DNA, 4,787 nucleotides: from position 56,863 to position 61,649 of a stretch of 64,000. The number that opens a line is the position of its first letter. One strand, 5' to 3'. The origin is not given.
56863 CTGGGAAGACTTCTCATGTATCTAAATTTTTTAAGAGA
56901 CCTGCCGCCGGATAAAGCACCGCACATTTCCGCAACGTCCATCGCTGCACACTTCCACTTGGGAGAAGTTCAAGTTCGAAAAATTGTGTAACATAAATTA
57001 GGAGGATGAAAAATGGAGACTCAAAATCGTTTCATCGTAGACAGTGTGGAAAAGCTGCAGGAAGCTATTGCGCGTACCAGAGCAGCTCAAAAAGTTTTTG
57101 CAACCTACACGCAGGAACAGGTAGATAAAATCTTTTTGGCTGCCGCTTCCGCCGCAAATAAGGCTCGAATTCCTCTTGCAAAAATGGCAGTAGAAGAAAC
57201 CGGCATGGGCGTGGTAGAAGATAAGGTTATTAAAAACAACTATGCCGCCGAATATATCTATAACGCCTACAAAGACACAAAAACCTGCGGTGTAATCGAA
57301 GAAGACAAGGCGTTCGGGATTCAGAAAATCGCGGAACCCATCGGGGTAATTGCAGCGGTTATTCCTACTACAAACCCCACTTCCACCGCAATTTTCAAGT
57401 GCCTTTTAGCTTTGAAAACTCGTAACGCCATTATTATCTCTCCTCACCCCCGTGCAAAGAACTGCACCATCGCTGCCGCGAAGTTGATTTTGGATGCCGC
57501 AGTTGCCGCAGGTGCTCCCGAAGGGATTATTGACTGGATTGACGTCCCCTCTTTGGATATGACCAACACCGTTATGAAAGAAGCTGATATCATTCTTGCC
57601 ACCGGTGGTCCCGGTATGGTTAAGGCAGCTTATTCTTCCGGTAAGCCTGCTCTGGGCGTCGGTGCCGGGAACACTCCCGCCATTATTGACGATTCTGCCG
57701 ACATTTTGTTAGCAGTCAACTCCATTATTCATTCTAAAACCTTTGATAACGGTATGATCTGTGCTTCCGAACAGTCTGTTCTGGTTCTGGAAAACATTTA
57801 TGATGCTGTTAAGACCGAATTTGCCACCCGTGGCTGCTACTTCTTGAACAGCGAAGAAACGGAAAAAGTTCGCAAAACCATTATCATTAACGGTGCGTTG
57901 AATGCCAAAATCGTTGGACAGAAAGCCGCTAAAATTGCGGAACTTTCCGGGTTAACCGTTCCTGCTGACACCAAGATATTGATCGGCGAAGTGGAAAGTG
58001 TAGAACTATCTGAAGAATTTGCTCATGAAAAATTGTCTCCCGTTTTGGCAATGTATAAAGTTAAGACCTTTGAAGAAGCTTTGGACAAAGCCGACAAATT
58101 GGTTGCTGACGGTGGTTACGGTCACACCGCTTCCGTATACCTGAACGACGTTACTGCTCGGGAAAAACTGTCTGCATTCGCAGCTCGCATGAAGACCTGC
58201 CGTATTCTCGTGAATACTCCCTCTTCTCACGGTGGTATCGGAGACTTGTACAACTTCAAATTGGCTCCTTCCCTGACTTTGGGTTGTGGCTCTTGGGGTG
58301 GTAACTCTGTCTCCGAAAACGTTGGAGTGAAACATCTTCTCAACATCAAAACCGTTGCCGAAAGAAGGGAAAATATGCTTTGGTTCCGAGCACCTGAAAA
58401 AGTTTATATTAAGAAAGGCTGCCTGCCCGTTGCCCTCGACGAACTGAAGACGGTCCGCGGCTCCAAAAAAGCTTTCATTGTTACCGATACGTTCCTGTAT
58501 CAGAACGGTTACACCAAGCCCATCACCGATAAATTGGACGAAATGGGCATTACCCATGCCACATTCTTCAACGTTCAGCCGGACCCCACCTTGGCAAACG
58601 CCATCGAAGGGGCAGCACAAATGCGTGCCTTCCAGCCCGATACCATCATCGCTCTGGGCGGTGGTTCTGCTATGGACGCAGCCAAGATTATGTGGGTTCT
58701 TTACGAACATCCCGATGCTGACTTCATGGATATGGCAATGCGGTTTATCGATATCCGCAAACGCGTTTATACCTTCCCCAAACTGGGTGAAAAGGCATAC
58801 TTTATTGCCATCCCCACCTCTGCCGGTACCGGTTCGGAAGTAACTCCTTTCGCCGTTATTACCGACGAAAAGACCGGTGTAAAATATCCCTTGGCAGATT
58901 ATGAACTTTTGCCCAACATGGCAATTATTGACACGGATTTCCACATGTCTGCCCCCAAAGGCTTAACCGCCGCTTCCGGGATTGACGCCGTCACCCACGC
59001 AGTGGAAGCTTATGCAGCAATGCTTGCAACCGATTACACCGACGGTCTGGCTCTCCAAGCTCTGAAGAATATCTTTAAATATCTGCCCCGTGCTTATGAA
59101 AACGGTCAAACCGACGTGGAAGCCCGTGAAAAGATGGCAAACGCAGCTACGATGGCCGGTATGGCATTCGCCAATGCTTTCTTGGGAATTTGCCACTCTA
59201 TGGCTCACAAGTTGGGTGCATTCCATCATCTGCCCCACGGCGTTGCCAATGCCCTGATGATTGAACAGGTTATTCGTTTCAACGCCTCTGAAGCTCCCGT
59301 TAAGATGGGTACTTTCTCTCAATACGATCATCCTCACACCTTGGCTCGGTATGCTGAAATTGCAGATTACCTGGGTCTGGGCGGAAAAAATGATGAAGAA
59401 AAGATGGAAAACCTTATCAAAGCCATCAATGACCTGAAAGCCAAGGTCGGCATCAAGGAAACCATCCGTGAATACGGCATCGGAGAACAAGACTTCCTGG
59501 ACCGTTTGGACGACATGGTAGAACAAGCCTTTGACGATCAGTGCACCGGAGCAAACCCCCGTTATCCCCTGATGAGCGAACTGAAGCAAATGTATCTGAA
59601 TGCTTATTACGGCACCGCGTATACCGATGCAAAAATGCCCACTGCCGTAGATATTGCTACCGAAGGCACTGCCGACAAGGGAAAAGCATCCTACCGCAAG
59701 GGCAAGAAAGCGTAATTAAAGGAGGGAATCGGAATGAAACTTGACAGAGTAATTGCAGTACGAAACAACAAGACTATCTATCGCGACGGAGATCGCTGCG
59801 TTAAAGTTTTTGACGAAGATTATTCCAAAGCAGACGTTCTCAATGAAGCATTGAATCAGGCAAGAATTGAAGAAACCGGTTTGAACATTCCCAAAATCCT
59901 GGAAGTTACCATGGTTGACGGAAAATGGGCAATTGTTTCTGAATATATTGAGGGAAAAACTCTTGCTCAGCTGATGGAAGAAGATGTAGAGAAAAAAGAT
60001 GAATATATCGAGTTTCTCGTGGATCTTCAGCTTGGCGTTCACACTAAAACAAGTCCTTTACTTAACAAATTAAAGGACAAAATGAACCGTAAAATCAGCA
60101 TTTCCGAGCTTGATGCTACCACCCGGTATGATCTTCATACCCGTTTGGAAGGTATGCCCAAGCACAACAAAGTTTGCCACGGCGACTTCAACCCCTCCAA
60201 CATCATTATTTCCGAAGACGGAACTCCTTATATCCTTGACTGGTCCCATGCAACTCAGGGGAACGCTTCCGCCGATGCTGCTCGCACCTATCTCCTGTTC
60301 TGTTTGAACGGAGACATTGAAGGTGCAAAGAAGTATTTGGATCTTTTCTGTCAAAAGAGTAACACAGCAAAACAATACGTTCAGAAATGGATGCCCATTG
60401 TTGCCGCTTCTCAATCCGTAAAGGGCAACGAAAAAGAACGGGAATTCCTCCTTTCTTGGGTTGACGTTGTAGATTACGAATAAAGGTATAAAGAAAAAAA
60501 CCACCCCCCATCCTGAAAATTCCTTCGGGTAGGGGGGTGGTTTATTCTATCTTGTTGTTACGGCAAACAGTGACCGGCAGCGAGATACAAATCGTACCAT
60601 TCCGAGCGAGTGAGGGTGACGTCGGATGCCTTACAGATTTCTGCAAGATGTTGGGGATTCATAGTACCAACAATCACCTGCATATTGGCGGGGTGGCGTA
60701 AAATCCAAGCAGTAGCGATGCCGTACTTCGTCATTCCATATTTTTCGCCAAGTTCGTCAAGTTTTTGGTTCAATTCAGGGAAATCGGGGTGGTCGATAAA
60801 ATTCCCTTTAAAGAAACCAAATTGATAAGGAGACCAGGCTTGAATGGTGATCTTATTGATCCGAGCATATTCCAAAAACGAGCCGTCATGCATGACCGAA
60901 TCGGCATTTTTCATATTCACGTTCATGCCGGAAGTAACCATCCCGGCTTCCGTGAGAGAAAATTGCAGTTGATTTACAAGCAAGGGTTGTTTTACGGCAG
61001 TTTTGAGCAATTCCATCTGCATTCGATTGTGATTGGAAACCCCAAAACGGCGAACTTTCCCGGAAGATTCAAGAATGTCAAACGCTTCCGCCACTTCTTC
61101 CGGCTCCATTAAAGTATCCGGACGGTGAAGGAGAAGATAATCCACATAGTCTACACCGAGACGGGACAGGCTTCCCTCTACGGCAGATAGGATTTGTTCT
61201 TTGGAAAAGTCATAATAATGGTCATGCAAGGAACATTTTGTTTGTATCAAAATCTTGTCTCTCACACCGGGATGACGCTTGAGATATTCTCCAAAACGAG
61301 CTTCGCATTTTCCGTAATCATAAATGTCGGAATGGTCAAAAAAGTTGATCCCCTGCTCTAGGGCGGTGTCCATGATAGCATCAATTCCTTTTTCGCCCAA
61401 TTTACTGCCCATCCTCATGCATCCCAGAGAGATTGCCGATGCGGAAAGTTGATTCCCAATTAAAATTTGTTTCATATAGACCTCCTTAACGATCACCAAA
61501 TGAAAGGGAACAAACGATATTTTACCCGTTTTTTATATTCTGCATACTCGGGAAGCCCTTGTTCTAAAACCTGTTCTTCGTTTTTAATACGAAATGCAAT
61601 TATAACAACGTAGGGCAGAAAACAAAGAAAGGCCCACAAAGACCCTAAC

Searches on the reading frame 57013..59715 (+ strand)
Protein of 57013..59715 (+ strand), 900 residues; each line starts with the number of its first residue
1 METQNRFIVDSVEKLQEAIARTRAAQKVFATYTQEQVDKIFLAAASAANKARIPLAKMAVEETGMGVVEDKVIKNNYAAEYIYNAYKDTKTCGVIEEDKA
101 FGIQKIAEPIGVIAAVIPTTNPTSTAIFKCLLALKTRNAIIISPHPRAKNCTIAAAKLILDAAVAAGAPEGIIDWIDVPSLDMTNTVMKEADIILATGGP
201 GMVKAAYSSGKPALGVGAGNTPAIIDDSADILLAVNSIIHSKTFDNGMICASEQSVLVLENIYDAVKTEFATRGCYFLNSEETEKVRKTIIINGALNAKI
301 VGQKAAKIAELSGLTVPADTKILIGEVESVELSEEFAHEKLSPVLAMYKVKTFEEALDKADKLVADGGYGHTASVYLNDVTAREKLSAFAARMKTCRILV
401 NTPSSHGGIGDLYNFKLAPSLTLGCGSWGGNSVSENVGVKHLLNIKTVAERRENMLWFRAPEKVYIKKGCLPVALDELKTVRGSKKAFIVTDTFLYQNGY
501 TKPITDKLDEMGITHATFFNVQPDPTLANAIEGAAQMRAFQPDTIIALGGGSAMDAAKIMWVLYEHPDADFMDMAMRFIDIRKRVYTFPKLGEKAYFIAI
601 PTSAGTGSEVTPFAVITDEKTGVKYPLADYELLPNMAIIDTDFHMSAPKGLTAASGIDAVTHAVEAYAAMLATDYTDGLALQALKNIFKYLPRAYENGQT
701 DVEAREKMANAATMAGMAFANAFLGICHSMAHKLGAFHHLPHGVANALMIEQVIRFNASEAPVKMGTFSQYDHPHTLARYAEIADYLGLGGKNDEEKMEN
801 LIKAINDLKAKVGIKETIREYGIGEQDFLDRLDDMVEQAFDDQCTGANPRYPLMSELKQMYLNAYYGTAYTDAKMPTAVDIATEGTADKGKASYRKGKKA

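Call 4: search_protein_families(library=pfam, proteins=[window:57013-59715:+], max_evalue=1)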
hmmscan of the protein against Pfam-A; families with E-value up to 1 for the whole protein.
window:57013-59715:+ (900 aa): 5 families
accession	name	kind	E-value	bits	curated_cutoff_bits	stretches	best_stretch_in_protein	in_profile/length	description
PF25137.1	ADH_Fe_C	-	1.5e-56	191.6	27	1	652-865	1-194/194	Fe-containing alcohol dehydrogenase family, C-terminal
PF00465.25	Fe-ADH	-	9.8e-47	159.1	31.3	1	461-641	1-168/168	Iron-containing alcohol dehydrogenase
PF00171.27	Aldedh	-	4.1e-27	95.3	23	2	12-272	28-291/461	Aldehyde dehydrogenase family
PF13685.12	Fe-ADH_2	-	2.4e-10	41.1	28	1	477-560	12-93/149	Iron-containing alcohol dehydrogenase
PF12841.12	YvrJ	-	0.37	10.8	29.5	1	795-810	20-35/36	YvrJ protein family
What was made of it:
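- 57013..59715 (+): adhE, an intact bifunctional acetaldehyde-CoA/alcohol dehydrogenase (900 aa). Pfam finds Aldedh, Fe-ADH and ADH_Fe_C (call 4).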

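Call 8: find_encoding_contigs(protein=window:57013-59715:+, flank=6000, max_places=10)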
Protein window:57013-59715:+ (900 aa): no gene with exactly this product is on record in the collection.

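Call 10: find_related_loci(query=window:57013-59715:+, collection=genome_contigs, flank=6000)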
Query window:57013-59715:+ (900 aa) in genome_contigs; peptide patterns used: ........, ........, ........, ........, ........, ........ (x = any residue, [..] = any of these).
600 stretches matched a pattern (row limit reached: there are more); 594 encode a relative of the query (tblastn E <= 1e-3); the best 80 are kept; 80 distinct loci.
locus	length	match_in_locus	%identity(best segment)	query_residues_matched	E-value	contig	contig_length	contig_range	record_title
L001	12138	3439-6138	90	1-900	0e+0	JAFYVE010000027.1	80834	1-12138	MAG: Clostridia bacterium isolate RGIG7451 Water_buffalos_Colon-1__c463677, whole genome shotgun sequence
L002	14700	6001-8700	89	1-900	0e+0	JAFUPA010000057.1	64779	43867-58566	MAG: Clostridia bacterium isolate RGIG4695 Roe_deer_Rectum.Co__c1628041, whole genome shotgun sequence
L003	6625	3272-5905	90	1-878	0e+0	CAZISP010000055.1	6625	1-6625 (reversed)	MAG TPA_asm: uncultured Lachnospiraceae bacterium isolate SRP315200_co2_624 genome assembly, contig: NODE_19991_length_6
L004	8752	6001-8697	90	1-900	0e+0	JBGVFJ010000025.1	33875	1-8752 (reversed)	MAG: Acutalibacteraceae bacterium isolate fecal_MAG_393 fecal_MAG_393_contig_0025, whole genome shotgun sequence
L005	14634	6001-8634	91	1-878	0e+0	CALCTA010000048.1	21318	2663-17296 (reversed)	MAG TPA_asm: uncultured Clostridia bacterium isolate SRR6425794_bin.48_CONCOCT_v1.1_MAG genome assembly, contig: ERZ1767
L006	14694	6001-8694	89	1-900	0e+0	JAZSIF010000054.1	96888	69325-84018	MAG: Eubacteriales bacterium isolate T1900044573_TS20190039.MAGScoT_cleanbin_000009 SGB_455_k141_1887322, whole genome s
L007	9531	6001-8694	87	1-900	0e+0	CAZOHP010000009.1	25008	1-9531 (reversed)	MAG TPA_asm: uncultured Lachnospiraceae bacterium isolate SRP225648_co1_247 genome assembly, contig: NODE_4425_length_25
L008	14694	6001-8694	89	1-900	0e+0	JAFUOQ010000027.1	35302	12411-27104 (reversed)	MAG: Clostridia bacterium isolate RGIG4685 Roe_deer_Rectum-5__c2858, whole genome shotgun sequence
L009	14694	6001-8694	88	1-900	0e+0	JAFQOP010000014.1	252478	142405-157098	MAG: Clostridia bacterium isolate RGIG2009 Goat_Colon-1__c669678, whole genome shotgun sequence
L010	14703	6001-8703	86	1-900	0e+0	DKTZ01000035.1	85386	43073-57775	MAG TPA_asm: Ruminococcaceae bacterium UBA7217 UBA7217_contig_7510, whole genome shotgun sequence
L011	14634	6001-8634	90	1-878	0e+0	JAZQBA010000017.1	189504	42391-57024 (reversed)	MAG: Acutalibacteraceae bacterium isolate T1900044642_TS20190108.MAGScoT_cleanbin_000010 SGB_1278_k141_8789, whole genom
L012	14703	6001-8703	86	1-900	0e+0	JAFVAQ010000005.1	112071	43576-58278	MAG: Eubacterium sp. isolate RGIG4997 Roe_deer_Rumen-5__c4076, whole genome shotgun sequence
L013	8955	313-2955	89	1-880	0e+0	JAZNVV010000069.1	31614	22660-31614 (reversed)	MAG: Christensenellaceae bacterium isolate T1900044788_TS20190254.MAGScoT_cleanbin_000010 SGB_2623_k141_115028, whole ge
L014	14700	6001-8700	88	1-900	0e+0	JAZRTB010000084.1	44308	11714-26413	MAG: Clostridia bacterium isolate T1900045344_YK20190034.MAGScoT_cleanbin_000078 SGB_6689_k141_2521784, whole genome sho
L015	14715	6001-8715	88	1-899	0e+0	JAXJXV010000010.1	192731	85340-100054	MAG: Acutalibacteraceae bacterium isolate DOME_MAG_7338 7338_C0433_k141_70322, whole genome shotgun sequence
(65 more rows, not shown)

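Call 45: search_protein_families(library=ncbifam, proteins=[window:57013-59715:+], max_evalue=0.001)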
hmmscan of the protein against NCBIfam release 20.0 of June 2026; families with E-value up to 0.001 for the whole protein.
window:57013-59715:+ (900 aa): 54 families (the best 25 are shown)
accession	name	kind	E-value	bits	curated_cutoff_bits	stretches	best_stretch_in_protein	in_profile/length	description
NF010378.0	PRK13805.1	equivalog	0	1397.5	951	1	5-871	6-870/872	bifunctional acetaldehyde-CoA/alcohol dehydrogenase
TIGR02518.1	EutH_ACDH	equivalog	1.1e-158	529.2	620.1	1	11-451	6-444/488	acetaldehyde dehydrogenase (acetylating)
NF047625.1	AcylSulfactDhSauS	equivalog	3.1e-109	365.8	600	1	14-451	5-443/464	acylating sulfoacetaldehyde dehydrogenase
TIGR02638.1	lactal_redase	equivalog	6.3e-87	291.8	523.15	1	461-861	7-379/379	lactaldehyde reductase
NF007911.0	PRK10624.1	equivalog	1e-80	271.6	537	1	465-864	12-381/382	lactaldehyde reductase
NF041833.1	Fe_ADH_ErcA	equivalog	5.7e-79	266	550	1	460-864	8-381/382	alcohol dehydrogenase-like regulatory protein ErcA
NF011927.0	PRK15398.1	subfamily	7.3e-78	262.3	403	1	13-407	36-423/465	aldehyde dehydrogenase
NF011998.0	PRK15454.1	equivalog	1.7e-68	231.1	556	1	479-862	44-392/395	ethanolamine utilization ethanol dehydrogenase EutG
NF053866.1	CholDhdGbsBBac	equivalog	3e-68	230.2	550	1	450-865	4-391/392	choline dehydrogenase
NF007363.0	PRK09860.1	equivalog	4.3e-64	217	581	1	481-861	28-379/383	L-threonine dehydrogenase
NF058672.1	4HyButDHCUPNE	equivalog_domain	3.2e-59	201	500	1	464-861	10-374/378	4-hydroxybutyrate dehydrogenase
NF050025.1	SulfAcetaldRedSarD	equivalog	2e-55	188.2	700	1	463-857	10-377/385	sulfoacetaldehyde reductase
TIGR03405.1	Phn_Fe-ADH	equivalog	1.2e-53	182.2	423.7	1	473-763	12-294/355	iron-containing alcohol dehydrogenase PsrA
TIGR04266.1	NDMA_methanol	equivalog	4.8e-29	101.4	625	1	483-758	37-304/420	NDMA-dependent methanol dehydrogenase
NF040648.1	lactal_redase_Meth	equivalog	1.2e-20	74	650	1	11-404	31-425/463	lactaldehyde dehydrogenase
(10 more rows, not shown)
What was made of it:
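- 57013..59715 (+): NCBIfam NF010378 scores 1397 bits against a cut-off of 951 (call 45).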

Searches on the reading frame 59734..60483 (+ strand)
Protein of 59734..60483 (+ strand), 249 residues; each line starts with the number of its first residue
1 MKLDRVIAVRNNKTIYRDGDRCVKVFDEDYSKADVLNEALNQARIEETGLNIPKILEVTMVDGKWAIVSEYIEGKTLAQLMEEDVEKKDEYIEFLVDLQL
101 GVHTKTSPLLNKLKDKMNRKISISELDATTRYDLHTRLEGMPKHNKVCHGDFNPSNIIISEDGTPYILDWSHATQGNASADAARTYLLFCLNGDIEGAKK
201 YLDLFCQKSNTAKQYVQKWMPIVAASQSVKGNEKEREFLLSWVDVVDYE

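Call 4: search_protein_families(library=pfam, proteins=[window:59734-60483:+], max_evalue=1)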
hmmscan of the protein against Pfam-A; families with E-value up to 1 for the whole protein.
window:59734-60483:+ (249 aa): 8 families
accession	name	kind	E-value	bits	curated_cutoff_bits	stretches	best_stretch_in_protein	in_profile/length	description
PF01636.29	APH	-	1.3e-14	55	23.2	1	16-206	15-230/239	Phosphotransferase enzyme family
PF01163.29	RIO1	-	9.5e-09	35.6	22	2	132-176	111-154/187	RIO domain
PF19974.5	TCAD9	-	5.8e-06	26.2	40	1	134-183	288-335/429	Ternary complex associated domain 9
PF00069.31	Pkinase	-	6.4e-06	26.2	31.7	1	138-181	108-153/263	Protein kinase domain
PF03109.22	ABC1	-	0.0063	16.1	22.9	1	49-176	129-217/244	ABC1 atypical kinase-like domain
PF07914.17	DUF1679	-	0.0094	15.3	24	1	112-192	236-319/414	Uncharacterized oxidoreductase dhs-27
PF01633.27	Choline_kinase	-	0.026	14.3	29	1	110-183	128-201/300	Choline/ethanolamine kinase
PF07714.23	PK_Tyr_Ser-Thr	-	0.036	13.8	23.1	1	22-171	32-147/258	Protein tyrosine and serine/threonine kinase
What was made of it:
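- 59734..60483 (+): APH/Bud32-like small kinase gene, the conserved downstream partner of adhE (context). Pfam APH, E 1e-14 (call 4).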

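Call 45: search_protein_families(library=ncbifam, proteins=[window:59734-60483:+], max_evalue=0.001)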
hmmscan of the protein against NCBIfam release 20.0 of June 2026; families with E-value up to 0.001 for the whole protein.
window:59734-60483:+ (249 aa): 14 families
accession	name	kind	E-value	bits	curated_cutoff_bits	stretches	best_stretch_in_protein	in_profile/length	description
TIGR02172.1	Fb_sc_TIGR02172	paralog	3.7e-15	56.3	228.2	1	17-188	21-195/226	TIGR02172 family protein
TIGR03724.2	arch_bud32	equivalog_domain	5.3e-10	39.1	125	2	5-85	16-88/193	KEOPS complex kinase/ATPase Bud32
NF047741.1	antiphage_MADS6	equivalog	1.9e-08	33.3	460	1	17-98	519-600/612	methylation-associated defense system protein kinase MAD6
NF011461.0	PRK14879.1-2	equivalog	2.5e-08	34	372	1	24-88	39-100/225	Kae1-associated kinase Bud32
TIGR02721.1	ycfN_thiK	equivalog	3.4e-08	32.9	299.45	1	58-223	57-224/256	thiamine kinase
NF011463.0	PRK14879.1-4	equivalog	6.7e-08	32.2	188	1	27-100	57-127/237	Kae1-associated kinase Bud32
NF011464.0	PRK14879.1-7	equivalog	3.2e-07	30.3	246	1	23-83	41-99/221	Kae1-associated kinase Bud32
NF011460.0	PRK14879.1-1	equivalog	1.4e-05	24.4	199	0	47-86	70-107/232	Kae1-associated kinase Bud32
NF033068.1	APH_3p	equivalog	3.1e-05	23.6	205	0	31-183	46-213/255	APH(3') family aminoglycoside O-phosphotransferase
NF038057.1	macrolide_MphL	exception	0.00011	21.6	612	1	139-196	185-243/298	macrolide 2'-phosphotransferase MphL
NF011462.0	PRK14879.1-3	equivalog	0.00023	21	174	0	23-88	29-90/192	Kae1-associated kinase Bud32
NF007174.0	PRK09605.1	equivalog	0.00023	19.8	447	0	143-207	444-505/535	bifunctional N(6)-L-threonylcarbamoyladenine synthase/serine/threonine protein kinase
NF041256.1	GntI_guanitoxin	equivalog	0.00035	20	357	1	111-205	150-231/282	guanitoxin biosynthesis pre-guanitoxin N-oxide kinase GntI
TIGR02906.1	spore_CotS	subfamily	0.00036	19.6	172.7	0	136-174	179-216/314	CotS family spore coat protein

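Call 50: find_encoding_contigs(protein=window:59734-60483:+, flank=5000)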
Protein window:59734-60483:+ (249 aa): no gene with exactly this product is on record in the collection.

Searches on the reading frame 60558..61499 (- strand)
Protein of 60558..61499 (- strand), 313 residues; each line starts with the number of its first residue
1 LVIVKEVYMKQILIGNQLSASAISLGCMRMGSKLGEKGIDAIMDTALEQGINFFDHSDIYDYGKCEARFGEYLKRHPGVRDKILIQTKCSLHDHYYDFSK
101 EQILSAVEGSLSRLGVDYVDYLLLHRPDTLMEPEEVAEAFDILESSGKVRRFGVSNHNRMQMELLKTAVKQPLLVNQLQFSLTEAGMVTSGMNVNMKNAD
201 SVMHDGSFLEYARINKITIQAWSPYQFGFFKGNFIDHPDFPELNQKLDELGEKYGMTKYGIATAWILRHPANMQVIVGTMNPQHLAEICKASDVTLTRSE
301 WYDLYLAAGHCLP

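Call 45: search_protein_families(library=ncbifam, proteins=[window:60558-61499:-], max_evalue=0.001)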
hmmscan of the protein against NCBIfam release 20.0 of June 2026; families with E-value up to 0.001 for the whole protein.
window:60558-61499:- (313 aa): 7 families
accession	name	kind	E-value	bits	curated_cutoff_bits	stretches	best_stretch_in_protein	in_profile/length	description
TIGR01293.1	Kv_beta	subfamily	7.1e-21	74.6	365.4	1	18-163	11-160/319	voltage-dependent potassium channel subunit beta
NF049922.1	MethglyxlRedYdjG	equivalog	2.6e-18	66.1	550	1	19-300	19-313/326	NADH-dependent methylglyoxal reductase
NF007388.0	PRK09912.1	subfamily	4e-15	55.6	448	1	21-192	26-208/346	L-glyceraldehyde 3-phosphate reductase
NF007695.0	PRK10376.1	subfamily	8.4e-13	48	280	2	29-165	32-175/290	oxidoreductase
NF008377.0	PRK11172.1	equivalog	1.9e-12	47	327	1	25-168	8-142/267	2,5-didehydrogluconate reductase DkgB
NF008598.0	PRK11565.1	equivalog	1.1e-11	44.4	425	1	38-302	29-255/275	2,5-didehydrogluconate reductase DkgA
NF007912.0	PRK10625.1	equivalog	1.7e-09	37.5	415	1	17-128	10-135/346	NADP(H)-dependent aldo-keto reductase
